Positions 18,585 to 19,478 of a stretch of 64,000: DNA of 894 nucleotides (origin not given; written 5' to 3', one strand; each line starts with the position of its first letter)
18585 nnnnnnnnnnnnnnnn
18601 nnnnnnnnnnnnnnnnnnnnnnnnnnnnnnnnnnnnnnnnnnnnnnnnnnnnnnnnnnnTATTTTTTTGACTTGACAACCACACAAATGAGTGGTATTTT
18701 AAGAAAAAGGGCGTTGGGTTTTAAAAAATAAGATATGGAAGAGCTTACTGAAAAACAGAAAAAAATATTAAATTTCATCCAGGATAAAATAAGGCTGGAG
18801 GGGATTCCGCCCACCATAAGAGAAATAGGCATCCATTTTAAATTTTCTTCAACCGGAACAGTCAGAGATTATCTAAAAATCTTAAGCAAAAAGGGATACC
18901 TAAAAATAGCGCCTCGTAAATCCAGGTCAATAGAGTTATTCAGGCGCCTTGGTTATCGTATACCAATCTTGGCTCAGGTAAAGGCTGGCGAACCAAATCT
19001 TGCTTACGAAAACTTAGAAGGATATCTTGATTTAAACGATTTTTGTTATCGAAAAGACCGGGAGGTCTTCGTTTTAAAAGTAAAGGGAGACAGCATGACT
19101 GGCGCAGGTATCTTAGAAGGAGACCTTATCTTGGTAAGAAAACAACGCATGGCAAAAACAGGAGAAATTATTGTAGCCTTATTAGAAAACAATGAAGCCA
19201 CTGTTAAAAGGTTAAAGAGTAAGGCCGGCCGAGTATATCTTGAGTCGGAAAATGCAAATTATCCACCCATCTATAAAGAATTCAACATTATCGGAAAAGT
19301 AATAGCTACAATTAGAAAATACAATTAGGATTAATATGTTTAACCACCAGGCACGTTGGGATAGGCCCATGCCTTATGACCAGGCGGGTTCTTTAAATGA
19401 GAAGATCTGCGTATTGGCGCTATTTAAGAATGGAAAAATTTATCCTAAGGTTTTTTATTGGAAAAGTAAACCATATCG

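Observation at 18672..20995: Candidate lineage-specific SOS box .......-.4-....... in both lexA and dinB promoters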

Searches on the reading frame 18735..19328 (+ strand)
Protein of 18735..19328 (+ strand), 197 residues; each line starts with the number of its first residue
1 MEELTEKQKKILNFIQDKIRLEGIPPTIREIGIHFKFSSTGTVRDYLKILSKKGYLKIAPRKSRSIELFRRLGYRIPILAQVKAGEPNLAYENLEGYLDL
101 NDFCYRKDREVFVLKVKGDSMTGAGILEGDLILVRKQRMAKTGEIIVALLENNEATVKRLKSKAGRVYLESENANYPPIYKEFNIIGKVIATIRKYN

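Call 4: search_protein_families(library=pfam, proteins=[window:18735-19328:+])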
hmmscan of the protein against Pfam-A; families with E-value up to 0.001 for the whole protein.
window:18735-19328:+ (197 aa): 2 families
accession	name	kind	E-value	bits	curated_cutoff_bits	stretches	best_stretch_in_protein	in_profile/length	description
PF00717.28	Peptidase_S24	-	4.5e-32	110.6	23.3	1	77-190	1-116/116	Peptidase S24-like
PF01726.22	LexA_DNA_bind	-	4.9e-20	71.5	23.7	1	1-64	1-64/65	LexA DNA binding domain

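Call 9: find_homologous_proteins(query=window:18735-19328:+)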
Query window:18735-19328:+ (197 aa): 2932 proteins with E <= 0.001 among 3090 candidates; the best 120 are listed.
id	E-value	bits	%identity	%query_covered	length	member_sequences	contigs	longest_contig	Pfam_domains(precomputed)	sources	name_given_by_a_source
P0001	5.2e-122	422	100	100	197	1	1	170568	PF00717.29,PF01726.23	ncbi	ncbi:MAG: transcriptional repressor LexA [Candidatus Omnitrophota bacterium]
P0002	2.3e-105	368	86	99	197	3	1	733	PF00717.29,PF01726.23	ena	-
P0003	7.5e-100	350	81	99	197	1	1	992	PF00717.29,PF01726.23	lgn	-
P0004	5.3e-73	263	63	99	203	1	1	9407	PF00717.29,PF01726.23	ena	-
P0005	3.1e-72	260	64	99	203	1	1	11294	PF00717.29,PF01726.23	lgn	-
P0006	4.4e-72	260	63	99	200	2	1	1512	PF00717.29,PF01726.23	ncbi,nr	ncbi:MAG: transcriptional repressor LexA [Candidatus Omnitrophica bacterium]|nr:transcriptional repr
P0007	1.0e-71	258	62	99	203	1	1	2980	PF00717.29,PF01726.23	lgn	-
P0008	2.0e-71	257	62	99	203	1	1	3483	PF00717.29,PF01726.23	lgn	-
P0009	2.8e-71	257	62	99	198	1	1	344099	PF00717.29,PF01726.23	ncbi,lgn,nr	ncbi:MAG: transcriptional repressor LexA [Candidatus Omnitrophota bacterium]|nr:transcriptional repr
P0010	1.1e-69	252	60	99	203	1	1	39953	PF00717.29,PF01726.23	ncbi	ncbi:MAG: transcriptional repressor LexA [Candidatus Omnitrophota bacterium]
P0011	2.3e-69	251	60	99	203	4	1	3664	PF00717.29,PF01726.23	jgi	jgi:repressor LexA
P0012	3.4e-69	250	60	99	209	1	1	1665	PF00717.29,PF01726.23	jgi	jgi:repressor LexA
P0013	4.2e-69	250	61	99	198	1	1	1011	PF00717.29,PF01726.23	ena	-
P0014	8.2e-69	249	61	99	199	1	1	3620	PF00717.29,PF01726.23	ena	-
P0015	1.1e-68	248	61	98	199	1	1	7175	PF00717.29,PF01726.23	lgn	-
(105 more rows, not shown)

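Call 13: find_related_loci(query=A1, collection=genome_contigs, flank=10000)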
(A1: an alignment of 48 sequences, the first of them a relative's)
Query A1 (197 aa) in genome_contigs; peptide patterns used: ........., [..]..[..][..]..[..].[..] (x = any residue, [..] = any of these).
600 stretches matched a pattern (row limit reached: there are more); 594 encode a relative of the query (tblastn E <= 1e-3); the best 80 are kept; 80 distinct loci.
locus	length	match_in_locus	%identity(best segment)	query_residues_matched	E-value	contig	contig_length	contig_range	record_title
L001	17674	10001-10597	60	1-196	5e-77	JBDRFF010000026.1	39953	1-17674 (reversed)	MAG: Candidatus Omnitrophota bacterium isolate MEGAHIT-group-1.354 k141_12532443, whole genome shotgun sequence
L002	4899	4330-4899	53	1-191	5e-64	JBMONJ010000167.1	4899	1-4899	MAG: Candidatus Omnitrophota bacterium isolate Betzabe_MAG073 MAG073_167, whole genome shotgun sequence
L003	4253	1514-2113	53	1-196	5e-64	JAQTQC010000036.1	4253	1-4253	MAG: Candidatus Omnitrophota bacterium isolate STB_130 NODE_71865_length_4253_cov_13.499273_Sandtown_B, whole genome sho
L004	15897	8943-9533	54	1-197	1e-63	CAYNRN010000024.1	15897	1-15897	MAG TPA_asm: uncultured Planctomycetales bacterium isolate SRP098346_co1_174 genome assembly, contig: NODE_3925_length_1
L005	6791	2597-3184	55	3-196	2e-63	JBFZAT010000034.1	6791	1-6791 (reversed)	MAG: Candidatus Omnitrophota bacterium isolate PPR_0474 k121_2095261, whole genome shotgun sequence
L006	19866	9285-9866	54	4-196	3e-63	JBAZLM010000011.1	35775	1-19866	MAG: Candidatus Omnitrophota bacterium isolate SO_2017_LW4_169 scaffold_2679_c1_LW137-91_2017, whole genome shotgun sequ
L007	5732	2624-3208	53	4-196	1e-62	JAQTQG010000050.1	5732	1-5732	MAG: Candidatus Omnitrophota bacterium isolate STB_134 NODE_43386_length_5732_cov_4.536842_Sandtown_B, whole genome shot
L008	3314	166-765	54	1-196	2e-62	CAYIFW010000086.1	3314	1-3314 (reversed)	MAG TPA_asm: uncultured Planctomycetales bacterium isolate ERP119705_co20_55 genome assembly, contig: NODE_50368_length_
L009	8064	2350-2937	53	2-196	2e-62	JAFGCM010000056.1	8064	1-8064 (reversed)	MAG: Candidatus Omnitrophota bacterium isolate Zod_Metabat.1113 k87_7393713, whole genome shotgun sequence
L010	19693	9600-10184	56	1-196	2e-62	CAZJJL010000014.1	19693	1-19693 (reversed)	MAG TPA_asm: uncultured Planctomycetales bacterium isolate SRP278252_co1_68 genome assembly, contig: NODE_4613_length_19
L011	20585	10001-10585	54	4-196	6e-62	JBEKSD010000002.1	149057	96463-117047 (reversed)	MAG: Candidatus Omnitrophota bacterium isolate SPRUCE 526 SPRUCE_526_2, whole genome shotgun sequence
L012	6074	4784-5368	52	2-196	4e-62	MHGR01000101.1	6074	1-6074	MAG: Omnitrophica WOR_2 bacterium RIFCSPHIGHO2_02_FULL_52_10 rifcsphigho2_02_scaffold_50159, whole genome shotgun sequen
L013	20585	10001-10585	53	4-196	4e-61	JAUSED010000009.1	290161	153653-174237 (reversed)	MAG: Candidatus Omnitrophota bacterium isolate E14_maxbin.165 E14_k141_1292841, whole genome shotgun sequence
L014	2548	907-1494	51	3-196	2e-61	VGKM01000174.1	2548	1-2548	MAG: Candidatus Omnitrophota bacterium isolate K_DeepCast_150m_m1_084 K_DeepCast_150m_m1_084_Ga0194126_10089919, whole g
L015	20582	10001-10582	50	2-196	1e-59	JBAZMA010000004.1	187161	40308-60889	MAG: Candidatus Omnitrophota bacterium isolate SO_2017_LW4_3 scaffold_243_c1_LW137-91_2017, whole genome shotgun sequenc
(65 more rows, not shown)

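Call 40: search_protein_families(library=ncbifam, proteins=[window:18735-19328:+], max_evalue=0.1)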
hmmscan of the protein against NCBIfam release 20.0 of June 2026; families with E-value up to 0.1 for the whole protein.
window:18735-19328:+ (197 aa): 4 families
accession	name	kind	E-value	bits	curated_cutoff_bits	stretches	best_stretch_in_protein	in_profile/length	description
TIGR00498.1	lexA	equivalog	7.1e-54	182.5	110.95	1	1-196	1-202/203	transcriptional repressor LexA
NF007621.2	PRK10276.1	subfamily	1e-22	80.3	110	1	83-193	1-114/115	translesion error-prone DNA polymerase V autoproteolytic subunit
NF051876.1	transXXX_HumD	equivalog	0.00023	21.1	120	1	87-173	4-88/129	HumD family translesion DNA polymerase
TIGR02754.1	sod_Ni_protease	equivalog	0.015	15.8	63.25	1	114-161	1-53/90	nickel-type superoxide dismutase maturation protease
